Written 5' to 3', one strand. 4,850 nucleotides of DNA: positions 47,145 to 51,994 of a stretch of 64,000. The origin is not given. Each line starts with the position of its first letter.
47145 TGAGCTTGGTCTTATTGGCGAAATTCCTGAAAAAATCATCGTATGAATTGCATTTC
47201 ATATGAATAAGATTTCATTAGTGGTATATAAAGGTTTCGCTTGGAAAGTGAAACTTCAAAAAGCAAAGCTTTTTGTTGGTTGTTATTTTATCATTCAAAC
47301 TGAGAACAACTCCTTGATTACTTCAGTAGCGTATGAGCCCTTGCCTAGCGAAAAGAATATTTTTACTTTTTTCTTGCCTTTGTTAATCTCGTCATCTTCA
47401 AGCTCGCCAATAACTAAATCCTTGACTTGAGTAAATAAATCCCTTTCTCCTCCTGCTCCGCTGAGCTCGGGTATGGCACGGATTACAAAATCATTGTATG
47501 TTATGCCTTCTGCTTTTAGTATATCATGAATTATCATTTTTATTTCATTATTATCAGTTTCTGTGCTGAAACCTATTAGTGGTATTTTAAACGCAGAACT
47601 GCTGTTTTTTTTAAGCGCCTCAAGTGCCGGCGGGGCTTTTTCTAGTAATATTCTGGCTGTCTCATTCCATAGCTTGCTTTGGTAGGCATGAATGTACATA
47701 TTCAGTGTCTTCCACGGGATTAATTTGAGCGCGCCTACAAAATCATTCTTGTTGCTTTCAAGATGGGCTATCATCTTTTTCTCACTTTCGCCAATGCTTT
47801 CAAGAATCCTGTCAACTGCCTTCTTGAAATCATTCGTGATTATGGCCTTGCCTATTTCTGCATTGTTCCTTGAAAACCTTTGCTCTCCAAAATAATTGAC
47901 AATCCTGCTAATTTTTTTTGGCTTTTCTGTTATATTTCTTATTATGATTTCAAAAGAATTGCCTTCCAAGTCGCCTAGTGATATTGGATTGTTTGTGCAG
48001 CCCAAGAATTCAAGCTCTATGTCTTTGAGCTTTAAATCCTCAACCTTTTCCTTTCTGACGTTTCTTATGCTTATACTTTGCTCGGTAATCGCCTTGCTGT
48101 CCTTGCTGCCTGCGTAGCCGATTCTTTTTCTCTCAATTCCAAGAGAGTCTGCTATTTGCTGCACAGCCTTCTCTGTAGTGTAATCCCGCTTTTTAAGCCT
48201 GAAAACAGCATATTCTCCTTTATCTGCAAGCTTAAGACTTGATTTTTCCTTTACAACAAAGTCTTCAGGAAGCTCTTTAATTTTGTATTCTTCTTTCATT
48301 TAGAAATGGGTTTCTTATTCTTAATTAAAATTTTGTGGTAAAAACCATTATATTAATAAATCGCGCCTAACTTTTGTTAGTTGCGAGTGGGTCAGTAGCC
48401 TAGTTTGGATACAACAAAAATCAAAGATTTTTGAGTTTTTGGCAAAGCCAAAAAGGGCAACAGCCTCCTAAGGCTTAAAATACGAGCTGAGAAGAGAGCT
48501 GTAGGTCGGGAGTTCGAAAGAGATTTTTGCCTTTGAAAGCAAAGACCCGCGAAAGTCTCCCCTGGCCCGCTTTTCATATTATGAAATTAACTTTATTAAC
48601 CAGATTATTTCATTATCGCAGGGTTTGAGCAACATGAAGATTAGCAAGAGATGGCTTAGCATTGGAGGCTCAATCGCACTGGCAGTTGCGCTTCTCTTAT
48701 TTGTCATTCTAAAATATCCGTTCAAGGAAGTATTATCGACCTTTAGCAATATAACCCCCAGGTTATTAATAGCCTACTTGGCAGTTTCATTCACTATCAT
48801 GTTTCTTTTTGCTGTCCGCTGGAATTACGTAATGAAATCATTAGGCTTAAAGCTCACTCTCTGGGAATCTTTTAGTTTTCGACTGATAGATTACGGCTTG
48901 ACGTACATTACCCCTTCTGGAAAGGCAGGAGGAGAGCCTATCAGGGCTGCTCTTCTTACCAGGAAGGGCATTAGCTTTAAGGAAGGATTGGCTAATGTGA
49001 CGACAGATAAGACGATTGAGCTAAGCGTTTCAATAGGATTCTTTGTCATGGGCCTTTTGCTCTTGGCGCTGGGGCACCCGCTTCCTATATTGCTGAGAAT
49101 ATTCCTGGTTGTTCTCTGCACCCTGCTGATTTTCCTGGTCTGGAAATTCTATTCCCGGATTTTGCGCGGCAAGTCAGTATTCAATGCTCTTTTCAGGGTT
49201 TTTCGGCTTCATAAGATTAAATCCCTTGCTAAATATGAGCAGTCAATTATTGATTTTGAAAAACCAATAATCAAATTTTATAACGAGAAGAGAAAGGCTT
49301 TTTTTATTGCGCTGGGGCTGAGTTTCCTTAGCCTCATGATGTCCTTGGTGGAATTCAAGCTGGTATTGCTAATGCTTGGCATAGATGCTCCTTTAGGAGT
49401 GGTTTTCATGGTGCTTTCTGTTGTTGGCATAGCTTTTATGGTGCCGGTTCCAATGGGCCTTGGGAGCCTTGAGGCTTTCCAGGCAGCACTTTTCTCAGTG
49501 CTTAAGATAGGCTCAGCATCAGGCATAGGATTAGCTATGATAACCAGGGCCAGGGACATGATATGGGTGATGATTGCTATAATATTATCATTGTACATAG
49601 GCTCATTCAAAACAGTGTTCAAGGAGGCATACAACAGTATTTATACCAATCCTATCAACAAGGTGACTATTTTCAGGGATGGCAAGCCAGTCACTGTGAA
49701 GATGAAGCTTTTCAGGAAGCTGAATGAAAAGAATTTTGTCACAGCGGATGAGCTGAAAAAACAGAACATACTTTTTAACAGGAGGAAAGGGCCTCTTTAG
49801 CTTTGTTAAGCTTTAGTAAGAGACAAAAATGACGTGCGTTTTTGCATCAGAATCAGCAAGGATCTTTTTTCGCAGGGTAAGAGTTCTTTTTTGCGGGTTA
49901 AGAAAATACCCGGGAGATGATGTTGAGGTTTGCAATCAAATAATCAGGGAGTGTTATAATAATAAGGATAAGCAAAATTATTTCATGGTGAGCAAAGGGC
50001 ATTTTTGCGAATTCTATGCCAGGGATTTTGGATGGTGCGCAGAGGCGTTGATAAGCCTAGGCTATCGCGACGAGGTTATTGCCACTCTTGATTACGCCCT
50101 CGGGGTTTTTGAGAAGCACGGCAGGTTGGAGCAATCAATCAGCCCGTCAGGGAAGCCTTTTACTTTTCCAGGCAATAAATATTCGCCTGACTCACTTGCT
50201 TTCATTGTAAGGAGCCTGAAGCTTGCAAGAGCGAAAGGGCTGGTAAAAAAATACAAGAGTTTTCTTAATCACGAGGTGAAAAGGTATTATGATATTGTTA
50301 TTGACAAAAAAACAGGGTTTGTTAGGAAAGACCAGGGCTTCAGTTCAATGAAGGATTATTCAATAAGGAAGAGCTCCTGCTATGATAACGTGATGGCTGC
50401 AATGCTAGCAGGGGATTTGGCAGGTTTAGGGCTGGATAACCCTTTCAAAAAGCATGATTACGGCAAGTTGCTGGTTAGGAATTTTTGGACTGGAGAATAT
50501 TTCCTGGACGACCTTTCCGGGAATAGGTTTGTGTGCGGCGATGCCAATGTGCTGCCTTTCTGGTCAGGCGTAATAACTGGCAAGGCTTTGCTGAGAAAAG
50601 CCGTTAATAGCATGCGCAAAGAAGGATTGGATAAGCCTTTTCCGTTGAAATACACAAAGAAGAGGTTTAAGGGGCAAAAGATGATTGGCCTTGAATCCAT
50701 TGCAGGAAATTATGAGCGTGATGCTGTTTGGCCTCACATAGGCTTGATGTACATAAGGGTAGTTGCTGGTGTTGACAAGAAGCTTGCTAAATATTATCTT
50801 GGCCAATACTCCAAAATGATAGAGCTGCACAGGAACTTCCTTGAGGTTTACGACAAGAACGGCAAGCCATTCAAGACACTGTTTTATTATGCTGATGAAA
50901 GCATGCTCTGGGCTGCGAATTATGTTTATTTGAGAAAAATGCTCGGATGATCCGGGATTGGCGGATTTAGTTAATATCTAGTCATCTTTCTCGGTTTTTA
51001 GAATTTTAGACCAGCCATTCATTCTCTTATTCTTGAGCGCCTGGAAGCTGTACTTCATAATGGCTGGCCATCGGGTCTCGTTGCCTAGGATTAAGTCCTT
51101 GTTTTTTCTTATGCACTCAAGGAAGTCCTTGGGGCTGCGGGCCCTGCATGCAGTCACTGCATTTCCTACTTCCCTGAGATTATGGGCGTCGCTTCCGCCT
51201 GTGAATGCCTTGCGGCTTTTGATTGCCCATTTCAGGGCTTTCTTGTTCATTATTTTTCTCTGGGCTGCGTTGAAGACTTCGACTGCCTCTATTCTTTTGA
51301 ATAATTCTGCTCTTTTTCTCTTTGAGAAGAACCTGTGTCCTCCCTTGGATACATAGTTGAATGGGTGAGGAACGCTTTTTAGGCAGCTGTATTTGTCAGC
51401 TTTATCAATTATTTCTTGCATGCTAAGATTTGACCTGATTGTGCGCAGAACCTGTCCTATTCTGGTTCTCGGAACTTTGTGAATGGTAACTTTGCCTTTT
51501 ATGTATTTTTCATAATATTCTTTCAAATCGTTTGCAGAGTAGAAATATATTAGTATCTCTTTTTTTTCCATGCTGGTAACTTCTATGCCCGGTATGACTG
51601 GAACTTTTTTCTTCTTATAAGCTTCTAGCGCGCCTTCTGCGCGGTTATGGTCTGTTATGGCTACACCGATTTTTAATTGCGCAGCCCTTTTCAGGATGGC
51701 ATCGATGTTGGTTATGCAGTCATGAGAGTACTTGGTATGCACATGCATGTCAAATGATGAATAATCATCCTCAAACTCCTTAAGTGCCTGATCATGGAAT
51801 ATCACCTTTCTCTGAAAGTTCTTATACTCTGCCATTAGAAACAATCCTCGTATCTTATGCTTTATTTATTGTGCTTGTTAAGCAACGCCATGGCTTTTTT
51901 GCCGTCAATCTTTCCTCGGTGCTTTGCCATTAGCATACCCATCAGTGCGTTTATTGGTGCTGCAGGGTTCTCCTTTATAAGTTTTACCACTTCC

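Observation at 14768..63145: Dispersed family of structured palindromic repeats (8 copies in 64 kb) with compensatory stem changes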

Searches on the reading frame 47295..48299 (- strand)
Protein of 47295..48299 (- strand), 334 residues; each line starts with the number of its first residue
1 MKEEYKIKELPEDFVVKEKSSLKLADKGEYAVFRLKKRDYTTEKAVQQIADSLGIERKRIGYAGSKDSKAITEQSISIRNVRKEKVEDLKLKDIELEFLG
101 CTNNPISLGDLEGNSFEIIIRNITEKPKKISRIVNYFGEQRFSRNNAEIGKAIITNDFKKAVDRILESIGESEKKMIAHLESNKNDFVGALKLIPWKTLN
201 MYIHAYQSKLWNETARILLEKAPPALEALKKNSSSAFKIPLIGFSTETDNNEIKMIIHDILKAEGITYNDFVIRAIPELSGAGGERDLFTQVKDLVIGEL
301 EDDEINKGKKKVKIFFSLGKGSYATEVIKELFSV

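Call 15: search_protein_families(library=pfam, proteins=[window:47295-48299:-], max_evalue=0.01)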
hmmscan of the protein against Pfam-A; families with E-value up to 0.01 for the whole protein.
window:47295-48299:- (334 aa): 1 family
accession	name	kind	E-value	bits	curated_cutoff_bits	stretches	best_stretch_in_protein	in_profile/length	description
PF01142.23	TruD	-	3.1e-75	254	27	3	6-174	17-205/412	tRNA pseudouridine synthase D (TruD)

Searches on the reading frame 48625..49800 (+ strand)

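Call 15: search_protein_families(library=pfam, proteins=[window:48625-49800:+], max_evalue=0.01)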
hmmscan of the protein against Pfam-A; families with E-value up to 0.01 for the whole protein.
window:48625-49800:+ (391 aa): 1 family
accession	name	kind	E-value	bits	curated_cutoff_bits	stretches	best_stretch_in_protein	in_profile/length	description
PF03706.18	LPG_synthase_TM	-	1.9e-36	126.5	33.4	1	16-317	4-300/302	Lysylphosphatidylglycerol synthase TM region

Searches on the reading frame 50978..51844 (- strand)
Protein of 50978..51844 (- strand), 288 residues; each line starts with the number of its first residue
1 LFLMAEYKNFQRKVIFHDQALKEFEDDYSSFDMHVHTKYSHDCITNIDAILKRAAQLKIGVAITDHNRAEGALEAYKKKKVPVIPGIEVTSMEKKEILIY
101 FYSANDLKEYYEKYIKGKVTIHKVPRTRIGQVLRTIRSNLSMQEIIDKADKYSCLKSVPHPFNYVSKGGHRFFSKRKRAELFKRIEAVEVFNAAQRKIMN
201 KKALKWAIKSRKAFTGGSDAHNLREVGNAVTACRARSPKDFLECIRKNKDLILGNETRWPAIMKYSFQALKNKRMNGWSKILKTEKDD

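Call 15: search_protein_families(library=pfam, proteins=[window:50978-51844:-], max_evalue=0.01)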
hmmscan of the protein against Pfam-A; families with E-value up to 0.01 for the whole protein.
window:50978-51844:- (288 aa): 2 families
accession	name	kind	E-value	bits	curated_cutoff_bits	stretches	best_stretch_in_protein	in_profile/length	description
PF13263.12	PHP_C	-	7.3e-15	54.7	21.3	1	199-249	3-55/56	PHP-associated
PF02811.25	PHP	-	6.4e-11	43.3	26.4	1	32-109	1-71/164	PHP domain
